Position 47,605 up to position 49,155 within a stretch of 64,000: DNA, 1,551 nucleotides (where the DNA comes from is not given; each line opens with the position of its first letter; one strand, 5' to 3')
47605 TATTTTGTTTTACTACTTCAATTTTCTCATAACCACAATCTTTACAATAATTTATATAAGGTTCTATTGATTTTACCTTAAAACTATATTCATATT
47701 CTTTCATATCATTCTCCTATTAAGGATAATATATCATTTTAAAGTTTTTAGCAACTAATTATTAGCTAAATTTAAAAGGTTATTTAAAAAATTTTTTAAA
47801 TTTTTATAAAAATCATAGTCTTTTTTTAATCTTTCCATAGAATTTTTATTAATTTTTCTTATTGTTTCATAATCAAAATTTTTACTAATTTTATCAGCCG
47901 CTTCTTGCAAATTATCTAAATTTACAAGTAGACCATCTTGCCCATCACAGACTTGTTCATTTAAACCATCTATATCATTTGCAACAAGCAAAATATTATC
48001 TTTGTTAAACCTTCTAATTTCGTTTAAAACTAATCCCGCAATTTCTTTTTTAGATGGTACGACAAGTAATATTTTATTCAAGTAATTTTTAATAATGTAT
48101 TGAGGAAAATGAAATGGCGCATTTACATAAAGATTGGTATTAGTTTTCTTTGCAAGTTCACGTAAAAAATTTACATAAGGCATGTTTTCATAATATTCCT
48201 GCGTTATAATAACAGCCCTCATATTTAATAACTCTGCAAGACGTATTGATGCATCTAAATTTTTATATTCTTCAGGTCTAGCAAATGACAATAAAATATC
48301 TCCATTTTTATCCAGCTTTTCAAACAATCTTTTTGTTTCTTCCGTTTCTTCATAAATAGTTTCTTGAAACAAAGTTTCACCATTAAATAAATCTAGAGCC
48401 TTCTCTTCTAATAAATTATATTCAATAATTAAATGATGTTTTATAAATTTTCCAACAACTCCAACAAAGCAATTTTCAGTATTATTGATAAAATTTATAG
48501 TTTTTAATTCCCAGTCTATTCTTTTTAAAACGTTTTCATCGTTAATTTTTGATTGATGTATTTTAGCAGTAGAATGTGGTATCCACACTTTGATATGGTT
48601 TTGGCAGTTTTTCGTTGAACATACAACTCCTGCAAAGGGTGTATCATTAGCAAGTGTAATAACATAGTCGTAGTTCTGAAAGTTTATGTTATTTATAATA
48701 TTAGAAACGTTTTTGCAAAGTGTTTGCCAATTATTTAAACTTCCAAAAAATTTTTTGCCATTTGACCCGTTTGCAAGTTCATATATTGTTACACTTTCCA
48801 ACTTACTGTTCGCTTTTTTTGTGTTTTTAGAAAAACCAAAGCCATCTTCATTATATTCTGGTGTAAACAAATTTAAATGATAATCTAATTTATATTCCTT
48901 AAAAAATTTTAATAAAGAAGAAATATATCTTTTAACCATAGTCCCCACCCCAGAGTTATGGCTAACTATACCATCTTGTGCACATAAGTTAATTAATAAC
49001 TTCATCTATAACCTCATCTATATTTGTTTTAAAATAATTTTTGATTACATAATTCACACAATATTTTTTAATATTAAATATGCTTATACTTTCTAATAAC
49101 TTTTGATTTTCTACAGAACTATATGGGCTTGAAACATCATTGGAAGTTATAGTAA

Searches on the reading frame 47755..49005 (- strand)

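Call 66: search_protein_families(library=pfam, proteins=[window:47755-49005:-], max_evalue=0.001)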
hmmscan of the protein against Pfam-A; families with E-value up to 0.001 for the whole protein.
window:47755-49005:- (416 aa): 2 families
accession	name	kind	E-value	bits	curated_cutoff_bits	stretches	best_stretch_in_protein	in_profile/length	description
PF00534.26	Glycos_transf_1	-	1.5e-10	41.3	26.4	1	225-378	5-157/172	Glycosyl transferases group 1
PF13692.12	Glyco_trans_1_4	-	0.00077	20.2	27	0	282-375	47-138/142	Glycosyl transferases group 1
